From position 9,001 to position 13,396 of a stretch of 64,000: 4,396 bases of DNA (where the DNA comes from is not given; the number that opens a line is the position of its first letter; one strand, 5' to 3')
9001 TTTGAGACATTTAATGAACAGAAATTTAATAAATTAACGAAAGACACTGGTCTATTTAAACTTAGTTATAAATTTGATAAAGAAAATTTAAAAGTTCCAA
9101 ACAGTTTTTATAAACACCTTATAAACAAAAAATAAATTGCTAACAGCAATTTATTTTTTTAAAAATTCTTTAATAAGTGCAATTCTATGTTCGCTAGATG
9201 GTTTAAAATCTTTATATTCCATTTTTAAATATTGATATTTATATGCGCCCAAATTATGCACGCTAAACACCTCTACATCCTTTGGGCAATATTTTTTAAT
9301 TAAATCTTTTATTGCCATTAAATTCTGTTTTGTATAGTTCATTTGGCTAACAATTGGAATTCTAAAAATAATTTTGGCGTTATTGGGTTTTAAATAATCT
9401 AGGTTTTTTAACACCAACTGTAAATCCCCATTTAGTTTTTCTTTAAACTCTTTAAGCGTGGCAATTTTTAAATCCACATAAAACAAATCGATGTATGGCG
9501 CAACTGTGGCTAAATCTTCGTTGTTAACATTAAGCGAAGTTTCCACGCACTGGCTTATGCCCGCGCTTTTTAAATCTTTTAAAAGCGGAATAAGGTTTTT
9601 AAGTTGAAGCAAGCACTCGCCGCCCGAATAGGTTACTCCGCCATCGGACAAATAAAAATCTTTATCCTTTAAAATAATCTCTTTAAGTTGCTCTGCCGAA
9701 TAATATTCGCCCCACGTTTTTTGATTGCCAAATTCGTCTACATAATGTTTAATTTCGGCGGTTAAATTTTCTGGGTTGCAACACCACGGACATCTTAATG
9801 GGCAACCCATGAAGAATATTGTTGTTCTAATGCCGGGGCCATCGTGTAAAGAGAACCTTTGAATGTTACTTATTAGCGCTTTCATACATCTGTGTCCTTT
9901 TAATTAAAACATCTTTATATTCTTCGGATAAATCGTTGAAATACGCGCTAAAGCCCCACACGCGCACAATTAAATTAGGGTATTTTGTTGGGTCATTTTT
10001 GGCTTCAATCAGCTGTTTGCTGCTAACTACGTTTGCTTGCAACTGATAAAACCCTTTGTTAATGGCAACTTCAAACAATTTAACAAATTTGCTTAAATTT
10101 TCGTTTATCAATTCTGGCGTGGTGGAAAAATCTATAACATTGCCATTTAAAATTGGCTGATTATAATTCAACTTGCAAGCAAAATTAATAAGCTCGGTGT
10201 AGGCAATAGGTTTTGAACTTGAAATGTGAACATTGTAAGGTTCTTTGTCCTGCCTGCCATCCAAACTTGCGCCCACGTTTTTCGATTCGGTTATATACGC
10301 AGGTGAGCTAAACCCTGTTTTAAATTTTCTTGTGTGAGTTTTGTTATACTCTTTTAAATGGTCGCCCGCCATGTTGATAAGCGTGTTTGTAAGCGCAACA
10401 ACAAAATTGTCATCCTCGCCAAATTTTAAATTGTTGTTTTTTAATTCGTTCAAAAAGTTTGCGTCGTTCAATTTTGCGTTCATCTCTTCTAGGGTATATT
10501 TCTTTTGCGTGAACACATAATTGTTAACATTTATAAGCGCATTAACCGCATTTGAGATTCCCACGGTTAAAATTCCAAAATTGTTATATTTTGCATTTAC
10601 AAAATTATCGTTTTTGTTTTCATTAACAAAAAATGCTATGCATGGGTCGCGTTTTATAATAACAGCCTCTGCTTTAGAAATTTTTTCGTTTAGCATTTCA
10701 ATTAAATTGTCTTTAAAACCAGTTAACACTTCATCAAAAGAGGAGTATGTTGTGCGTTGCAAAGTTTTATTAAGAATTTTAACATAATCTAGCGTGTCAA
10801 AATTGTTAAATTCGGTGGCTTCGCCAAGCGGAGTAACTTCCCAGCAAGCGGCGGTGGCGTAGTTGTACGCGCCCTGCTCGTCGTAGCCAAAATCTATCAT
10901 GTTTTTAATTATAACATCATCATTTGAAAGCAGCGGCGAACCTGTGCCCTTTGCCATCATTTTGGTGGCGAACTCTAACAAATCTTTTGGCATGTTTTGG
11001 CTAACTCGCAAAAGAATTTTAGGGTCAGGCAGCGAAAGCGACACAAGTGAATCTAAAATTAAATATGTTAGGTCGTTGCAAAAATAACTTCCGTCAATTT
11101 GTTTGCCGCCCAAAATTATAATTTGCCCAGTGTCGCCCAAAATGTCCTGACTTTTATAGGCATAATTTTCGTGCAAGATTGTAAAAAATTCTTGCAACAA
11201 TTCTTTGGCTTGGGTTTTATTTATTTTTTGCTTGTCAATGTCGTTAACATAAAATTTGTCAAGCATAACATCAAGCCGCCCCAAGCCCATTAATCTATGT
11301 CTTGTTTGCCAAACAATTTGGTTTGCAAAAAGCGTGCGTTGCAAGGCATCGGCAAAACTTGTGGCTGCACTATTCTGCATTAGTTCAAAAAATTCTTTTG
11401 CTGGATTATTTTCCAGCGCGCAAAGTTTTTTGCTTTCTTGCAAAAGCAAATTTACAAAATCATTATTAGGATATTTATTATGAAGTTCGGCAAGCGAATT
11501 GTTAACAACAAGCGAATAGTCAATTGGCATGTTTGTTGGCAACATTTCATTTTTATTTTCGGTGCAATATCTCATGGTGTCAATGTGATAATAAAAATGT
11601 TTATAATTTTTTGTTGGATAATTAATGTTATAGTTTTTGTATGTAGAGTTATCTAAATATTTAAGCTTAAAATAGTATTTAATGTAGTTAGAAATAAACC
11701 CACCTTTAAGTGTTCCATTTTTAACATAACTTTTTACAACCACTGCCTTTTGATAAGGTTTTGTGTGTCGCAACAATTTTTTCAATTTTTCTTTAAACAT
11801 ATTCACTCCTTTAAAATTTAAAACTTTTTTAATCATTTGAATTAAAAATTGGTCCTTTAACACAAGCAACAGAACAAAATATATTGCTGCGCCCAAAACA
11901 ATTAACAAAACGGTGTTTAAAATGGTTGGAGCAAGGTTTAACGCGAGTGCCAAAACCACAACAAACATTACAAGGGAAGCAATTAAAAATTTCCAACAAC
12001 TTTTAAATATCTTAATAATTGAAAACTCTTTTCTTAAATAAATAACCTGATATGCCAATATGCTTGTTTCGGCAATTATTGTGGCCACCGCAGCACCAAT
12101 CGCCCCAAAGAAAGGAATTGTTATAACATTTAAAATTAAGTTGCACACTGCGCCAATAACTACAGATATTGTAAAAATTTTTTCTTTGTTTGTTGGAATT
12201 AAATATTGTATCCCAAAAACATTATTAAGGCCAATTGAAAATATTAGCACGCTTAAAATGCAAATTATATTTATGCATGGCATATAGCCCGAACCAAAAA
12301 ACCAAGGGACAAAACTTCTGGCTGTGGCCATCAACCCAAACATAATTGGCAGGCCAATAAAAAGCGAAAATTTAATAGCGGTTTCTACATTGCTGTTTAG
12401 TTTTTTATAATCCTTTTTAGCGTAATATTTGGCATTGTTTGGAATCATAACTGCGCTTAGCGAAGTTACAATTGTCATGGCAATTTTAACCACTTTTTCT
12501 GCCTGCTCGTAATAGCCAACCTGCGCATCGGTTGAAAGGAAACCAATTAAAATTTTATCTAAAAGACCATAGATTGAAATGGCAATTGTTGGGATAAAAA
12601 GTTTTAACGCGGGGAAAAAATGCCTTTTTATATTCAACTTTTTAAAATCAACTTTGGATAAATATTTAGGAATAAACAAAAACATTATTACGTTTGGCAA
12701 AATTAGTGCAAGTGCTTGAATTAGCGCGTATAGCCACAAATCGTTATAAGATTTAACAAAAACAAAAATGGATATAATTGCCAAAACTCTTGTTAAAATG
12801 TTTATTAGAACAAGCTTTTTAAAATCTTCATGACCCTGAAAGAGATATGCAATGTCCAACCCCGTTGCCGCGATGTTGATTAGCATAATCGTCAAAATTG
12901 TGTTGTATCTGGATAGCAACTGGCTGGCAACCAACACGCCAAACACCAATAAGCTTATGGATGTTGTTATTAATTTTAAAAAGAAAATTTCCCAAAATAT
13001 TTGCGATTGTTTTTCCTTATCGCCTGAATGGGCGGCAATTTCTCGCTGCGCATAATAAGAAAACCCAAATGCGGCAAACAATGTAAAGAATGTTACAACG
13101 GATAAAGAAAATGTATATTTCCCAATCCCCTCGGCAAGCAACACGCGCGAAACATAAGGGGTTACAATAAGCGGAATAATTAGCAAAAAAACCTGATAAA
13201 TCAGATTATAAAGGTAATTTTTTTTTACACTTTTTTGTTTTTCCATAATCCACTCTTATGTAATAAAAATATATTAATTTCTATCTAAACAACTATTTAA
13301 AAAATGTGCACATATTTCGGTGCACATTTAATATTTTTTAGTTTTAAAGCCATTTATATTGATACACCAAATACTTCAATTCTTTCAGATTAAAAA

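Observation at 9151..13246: Glycyl radical enzyme plus activase embedded in, and fused to the flippase of, a surface-glycan locus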

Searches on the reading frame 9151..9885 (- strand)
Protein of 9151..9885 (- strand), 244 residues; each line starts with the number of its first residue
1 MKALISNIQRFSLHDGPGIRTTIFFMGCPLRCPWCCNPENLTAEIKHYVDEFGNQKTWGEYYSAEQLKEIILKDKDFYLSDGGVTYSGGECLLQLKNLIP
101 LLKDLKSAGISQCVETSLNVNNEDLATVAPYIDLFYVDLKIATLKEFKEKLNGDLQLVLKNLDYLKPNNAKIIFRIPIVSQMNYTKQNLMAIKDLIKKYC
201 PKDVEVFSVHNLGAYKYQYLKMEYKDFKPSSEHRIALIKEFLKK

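Call 5: search_protein_families(library=pfam, proteins=[window:9151-9885:-], max_evalue=0.1)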
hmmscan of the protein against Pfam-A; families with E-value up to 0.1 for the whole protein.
window:9151-9885:- (244 aa): 2 families
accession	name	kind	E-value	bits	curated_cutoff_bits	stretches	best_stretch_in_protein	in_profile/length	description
PF13353.11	Fer4_12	-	1.7e-12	48.2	22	1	15-117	2-90/137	4Fe-4S single cluster domain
PF04055.27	Radical_SAM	-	5.1e-10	40.2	29.5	1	23-180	2-152/166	Radical SAM superfamily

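Call 6: search_protein_families(library=ncbifam, proteins=[window:9151-9885:-], max_evalue=0.1)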
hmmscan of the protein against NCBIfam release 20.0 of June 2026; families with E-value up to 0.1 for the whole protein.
window:9151-9885:- (244 aa): 29 families (the best 25 are shown)
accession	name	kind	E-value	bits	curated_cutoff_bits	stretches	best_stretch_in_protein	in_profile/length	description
TIGR02494.1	PFLE_PFLC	subfamily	4.4e-62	210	174.35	2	56-233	98-278/293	glycyl-radical enzyme activating protein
NF043069.1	T4HPD_activ_SAM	equivalog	5.1e-54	183.7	425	2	55-240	97-286/299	trans-4-hydroxy-L-proline dehydratase activase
NF048008.1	SfplDhtActHpfHKleb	equivalog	8.6e-51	173.1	500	2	56-225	101-274/308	(2S)-3-sulfopropanediol dehydratase activating enzyme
NF033717.2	HPDL_rSAM_activ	equivalog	9.7e-49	166.3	420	2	56-238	106-292/311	4-hydroxyphenylacetate decarboxylase activase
NF048010.1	SfplDhtActHpsHDes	equivalog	3.5e-47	160.7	430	2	55-226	105-280/298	(2S)-3-sulfopropanediol dehydratase activating enzyme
NF033719.1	ind_deCO2_activ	equivalog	1e-46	159.6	425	2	56-241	105-292/302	indoleacetate decarboxylase activase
NF007483.0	PRK10076.1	equivalog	4.2e-43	147.6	326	2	59-240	95-279/292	[formate-C-acetyltransferase]-activating enzyme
TIGR04395.1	cutC_activ_rSAM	equivalog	1.6e-42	145.9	360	2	58-225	106-278/309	choline TMA-lyase-activating enzyme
TIGR04003.1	rSAM_BssD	equivalog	1.7e-37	129.3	496.45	2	59-222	105-272/314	[benzylsuccinate synthase]-activating enzyme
TIGR02493.1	PFLA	equivalog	1.2e-36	126.2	231.75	1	8-243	5-233/235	pyruvate formate-lyase-activating protein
TIGR04041.1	activase_YjjW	hypoth_equivalog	4.8e-28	98.4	250.2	2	60-235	91-258/276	YjjW family glycine radical enzyme activase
NF008356.0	PRK11145.1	equivalog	5.1e-22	78.3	375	1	6-243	8-238/246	pyruvate formate lyase 1-activating protein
TIGR02495.1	NrdG2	equivalog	1.4e-15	57.1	131.15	1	5-198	2-182/193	anaerobic ribonucleoside-triphosphate reductase activating protein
TIGR02491.1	NrdG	equivalog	2e-10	40.8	126.1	1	5-107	2-92/154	anaerobic ribonucleoside-triphosphate reductase activating protein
NF008335.0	PRK11121.1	equivalog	1.2e-05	25.1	199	1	14-106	12-93/154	anaerobic ribonucleoside-triphosphate reductase-activating protein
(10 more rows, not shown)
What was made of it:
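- On GRE-activating enzymes, PFL2/eliminase type (TIGR02494): 210 bits against a 174.35-bit cut-off (call 6). The hit is split in two stretches that skip the insert (call 6).
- Closest known: GRE 1,2-eliminases: B12-independent glycerol dehydratase. Different: NCBIfam equivalog scores are far below their cut-offs (call 6).
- Checked: It also scores 210 bits against NCBIfam TIGR02494, above the 174-bit cut-off (call 6).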

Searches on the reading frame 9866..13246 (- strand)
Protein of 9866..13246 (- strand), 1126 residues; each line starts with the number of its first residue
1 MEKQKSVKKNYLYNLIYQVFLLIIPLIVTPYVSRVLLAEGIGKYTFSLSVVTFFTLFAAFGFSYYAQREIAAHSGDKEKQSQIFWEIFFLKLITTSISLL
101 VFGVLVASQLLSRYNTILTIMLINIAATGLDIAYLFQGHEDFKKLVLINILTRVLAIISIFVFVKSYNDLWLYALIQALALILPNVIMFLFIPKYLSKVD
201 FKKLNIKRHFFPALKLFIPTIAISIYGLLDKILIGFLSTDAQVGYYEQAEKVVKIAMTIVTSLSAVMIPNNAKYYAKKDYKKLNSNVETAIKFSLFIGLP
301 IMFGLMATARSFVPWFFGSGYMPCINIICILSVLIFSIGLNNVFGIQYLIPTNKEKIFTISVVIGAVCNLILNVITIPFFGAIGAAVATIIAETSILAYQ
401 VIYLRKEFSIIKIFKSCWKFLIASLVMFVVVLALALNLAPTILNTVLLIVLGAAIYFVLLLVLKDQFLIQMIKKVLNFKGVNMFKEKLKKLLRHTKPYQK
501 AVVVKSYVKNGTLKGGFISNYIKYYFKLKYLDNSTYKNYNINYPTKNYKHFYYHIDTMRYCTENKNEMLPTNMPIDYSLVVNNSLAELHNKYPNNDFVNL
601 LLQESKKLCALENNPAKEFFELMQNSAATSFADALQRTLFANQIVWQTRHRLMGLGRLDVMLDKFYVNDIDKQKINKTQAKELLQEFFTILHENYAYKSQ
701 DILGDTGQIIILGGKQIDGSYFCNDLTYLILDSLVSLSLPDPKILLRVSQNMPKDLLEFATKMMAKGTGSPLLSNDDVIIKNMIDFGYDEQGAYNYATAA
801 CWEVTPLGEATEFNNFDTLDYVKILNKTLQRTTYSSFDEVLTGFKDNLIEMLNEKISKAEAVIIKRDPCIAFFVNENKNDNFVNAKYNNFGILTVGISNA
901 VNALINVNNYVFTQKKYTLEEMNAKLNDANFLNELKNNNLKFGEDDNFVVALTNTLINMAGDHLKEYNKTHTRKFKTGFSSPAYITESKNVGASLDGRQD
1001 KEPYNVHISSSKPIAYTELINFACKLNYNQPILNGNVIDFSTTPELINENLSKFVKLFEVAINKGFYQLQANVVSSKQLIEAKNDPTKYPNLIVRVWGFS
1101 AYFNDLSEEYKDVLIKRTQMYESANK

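Call 5: search_protein_families(library=pfam, proteins=[window:9866-13246:-], max_evalue=0.1)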
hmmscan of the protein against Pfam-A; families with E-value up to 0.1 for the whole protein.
window:9866-13246:- (1126 aa): 5 families
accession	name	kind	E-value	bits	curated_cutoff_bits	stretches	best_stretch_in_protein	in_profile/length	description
PF02901.20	PFL-like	-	1.3e-53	183.1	24.3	1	624-981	247-639/647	Pyruvate formate lyase-like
PF01943.22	Polysacc_synt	-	9.5e-33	114.2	28.2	1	8-270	2-269/274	Polysaccharide biosynthesis protein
PF13440.11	Polysacc_synt_3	-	8.4e-23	81.5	23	1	33-325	3-292/293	Polysaccharide biosynthesis protein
PF01228.26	Gly_radical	-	1.3e-12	48.7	22.2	1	1019-1104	19-106/106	Glycine radical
PF03023.19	MurJ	-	6e-10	38.8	27.4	1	136-444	121-437/451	Lipid II flippase MurJ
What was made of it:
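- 11801..13246 (-): Wzx/MOP flippase domain (residues 1-482) of the fused ORF; 14 predicted transmembrane helices with both termini in the cytoplasm. Pfam Polysacc_synt 9.5e-33, Polysacc_synt_3 and MurJ (call 5).
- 11552..11800 (-): Basic N-terminal extension of the GRE (residues 483-565), which acts as the tether between flippase and barrel. The region has no counterpart in the PFL-like profile, which aligns only from profile position 247 (call 5).
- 9866..11800 (-): Compact PFL-like glycyl radical enzyme domain (residues 483-1126, plus stop codon). Pfam PFL-like 1.3e-53 and Gly_radical 1.3e-12 (call 5).
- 9953..9955 (-): Gly1098 codon, the radical-storage glycine in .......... Pfam Gly_radical hit (call 5).
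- On Glycyl radical enzyme superfamily (PFL-like): Pfam Gly_radical 1.3e-12, 48.7 bits against a 22.2-bit cut-off (call 5).
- On Wzx / MOP flippase: Pfam 114.2 bits against a 28.2-bit cut-off (call 5).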

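Call 6: search_protein_families(library=ncbifam, proteins=[window:9866-13246:-], max_evalue=0.1)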
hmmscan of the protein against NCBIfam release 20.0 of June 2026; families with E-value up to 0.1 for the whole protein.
window:9866-13246:- (1126 aa): 19 families
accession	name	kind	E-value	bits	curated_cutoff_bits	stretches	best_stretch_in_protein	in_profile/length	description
TIGR01774.1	PFL2-3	subfamily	2e-60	205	678.2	1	626-1119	248-783/786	formate C-acetyltransferase/glycerol dehydratase family glycyl radical enzyme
NF043068.1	glycl_HYPD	equivalog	3.7e-45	154.3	1100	1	623-1119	243-781/784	trans-4-hydroxy-L-proline dehydratase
NF007437.0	PRK09983.1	equivalog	8.9e-40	136.5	1109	1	626-1119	239-762/765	formate C-acetyltransferase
TIGR04394.1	choline_CutC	equivalog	2e-38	132.5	1050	2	890-1120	548-786/789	choline trimethylamine-lyase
NF048009.1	SfplDhtHpfGKleb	equivalog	2.2e-38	131.9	1000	2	831-1120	509-822/824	(2S)-3-sulfopropanediol dehydratase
NF048011.1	SfplDhtHpsGDes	equivalog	2.7e-37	128.5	1000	2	894-1119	582-818/821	(2S)-3-sulfopropanediol dehydratase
NF033718.1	indole_decarb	equivalog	2.9e-26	91.9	1100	2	938-1119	679-865/868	indoleacetate decarboxylase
NF033715.1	glycyl_HPDL_Lrg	equivalog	4.1e-26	91.1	1150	3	616-806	312-512/901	4-hydroxyphenylacetate decarboxylase large subunit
TIGR01255.1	pyr_form_ly_1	equivalog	1.2e-14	53.7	994.2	1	629-1118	234-739/744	formate C-acetyltransferase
NF007773.0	PRK10459.1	equivalog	2.4e-12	46.6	273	1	20-477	20-480/492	MOP flippase family protein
NF058658.1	Oglyco_Wzx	exception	8.1e-12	44.9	720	1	110-473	116-473/478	O-glycosylation flippase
NF041871.1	Wzx_EPS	equivalog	8.2e-12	44.6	800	1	24-462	19-459/492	exopolysaccharide biosynthesis flippase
NF038360.1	rad_fix_GrcA3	exception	2.2e-11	43.7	158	1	1050-1118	5-73/78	autonomous glycyl radical cofactor GrcA3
TIGR02900.1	spore_V_B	equivalog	4.4e-11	42.2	372.3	1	27-459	21-488/488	stage V sporulation protein B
TIGR01695.1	murJ_mviN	equivalog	6e-11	41.7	235.55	1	84-471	81-504/506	murein biosynthesis integral membrane protein MurJ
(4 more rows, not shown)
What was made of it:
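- On Characterised GRE equivalogs (HypD, CutC, HpfG/HpsG, PflD, HPAD, IAD, PFL): HypD scores 154 against 1100, CutC 132 against 1050 and PFL 54 against 994 (call 6).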

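Call 72: predict_structure(alignment_id=A4)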
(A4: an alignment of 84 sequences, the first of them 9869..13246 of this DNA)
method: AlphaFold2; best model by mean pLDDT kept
length: 1126 residues; sequences in the alignment: 84
mean_pLDDT: 88.0   pTM: 0.57
mean pLDDT of the five models: 88.0, 88.0, 85.0, 84.7, 83.9
residues with pLDDT >= 90: 750; 70-90: 268; 50-70: 59; < 50: 49
segments of 3 or more residues with pLDDT < 50: 1-4, 488-500, 506-514, 527-540, 560-565
pLDDT, mean of each block of 10 residues (from residue 1): 55 82 91 97 97 94 88 87 96 97 96 96 97 91 91 96 97 98 96 92 92 83 82 94 97 91 75 86 91 94 97 94 97 93 91 89 92 95 96 95 93 91 97 95 95 97 93 75 53 45 49 51 48 46 67 70 56 90 97 93 88 79 95 96 86 91 97 97 95 76 73 96 96 88 92 96 85 95 94 89 88 87 95 91 97 92 82 92 90 92 97 95 93 92 96 95 93 86 85 93 86 90 89 81 92 97 94 92 90 78 85 90 81
secondary structure, 60 per line:
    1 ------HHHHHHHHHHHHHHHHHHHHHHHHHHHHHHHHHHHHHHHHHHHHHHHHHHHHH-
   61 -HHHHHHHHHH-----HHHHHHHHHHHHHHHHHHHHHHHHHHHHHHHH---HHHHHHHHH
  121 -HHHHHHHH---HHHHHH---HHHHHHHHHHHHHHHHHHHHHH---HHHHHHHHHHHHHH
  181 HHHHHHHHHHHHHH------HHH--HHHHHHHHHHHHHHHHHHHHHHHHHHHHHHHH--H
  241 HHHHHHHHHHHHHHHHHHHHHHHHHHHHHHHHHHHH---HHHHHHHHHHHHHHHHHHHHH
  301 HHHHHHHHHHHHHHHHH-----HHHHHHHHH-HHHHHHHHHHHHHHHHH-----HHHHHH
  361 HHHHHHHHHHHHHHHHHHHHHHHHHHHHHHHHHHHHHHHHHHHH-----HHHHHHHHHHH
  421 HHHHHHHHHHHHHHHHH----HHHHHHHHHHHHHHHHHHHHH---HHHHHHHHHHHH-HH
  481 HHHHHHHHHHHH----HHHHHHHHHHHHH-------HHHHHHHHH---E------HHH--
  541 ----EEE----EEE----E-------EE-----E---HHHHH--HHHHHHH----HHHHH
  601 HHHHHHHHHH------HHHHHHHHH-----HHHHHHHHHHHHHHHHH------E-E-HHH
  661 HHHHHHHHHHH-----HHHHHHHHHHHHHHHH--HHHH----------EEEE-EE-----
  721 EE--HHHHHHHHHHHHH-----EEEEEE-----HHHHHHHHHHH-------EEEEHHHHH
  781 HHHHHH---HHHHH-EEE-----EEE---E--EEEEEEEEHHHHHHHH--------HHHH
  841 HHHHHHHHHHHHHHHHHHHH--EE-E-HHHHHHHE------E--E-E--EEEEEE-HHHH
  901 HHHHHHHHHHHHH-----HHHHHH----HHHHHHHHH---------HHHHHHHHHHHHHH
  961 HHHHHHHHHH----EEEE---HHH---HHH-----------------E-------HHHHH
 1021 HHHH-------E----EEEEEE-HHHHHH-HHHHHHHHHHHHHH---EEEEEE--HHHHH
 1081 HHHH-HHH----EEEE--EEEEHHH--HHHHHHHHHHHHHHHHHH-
elements in order (helices of 4 or more, strands of 3 or more residues): H7-59 H62-71 H77-108 H112-120 H122-129 H133-138 H142-163 H167-194 H206-237 H240-276 H280-317 H323-331 H333-349 H355-404 H410-437 H442-462 H466-477 H479-492 H497-509 H517-525 E545-547 E552-554 H578-582 H585-591 H596-610 H617-625 H631-647 H658-671 H677-692 H695-698 E709-712 H725-737 E743-748 H754-764 E772-775 H776-786 H790-794 E796-798 E804-806 E813-820 H821-828 H837-860 H868-874 E890-895 H897-913 H919-924 H929-937 H947-970 E975-978 H1016-1024 E1037-1042 H1044-1049 H1051-1064 E1068-1073 H1076-1084 E1093-1096 E1099-1102 H1108-1125
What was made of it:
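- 11801..13246 (-): Full-length AF2 gives an all-helical 7-477 region with pLDDT above 90 (call 72).
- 11552..11800 (-): In the full-length model pLDDT falls below 50 in four segments between residues 488 and 565 and is mostly below 70 across 480-570 (pTM 0.57) (call 72).
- On Wzx / MOP flippase: A helical bundle in AF2 (call 72).
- AF2 finds no confident packing between the flippase and the GRE (pTM 0.57, call 72). AF2 predicts a disordered linker and no interface between the domains (call 72).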
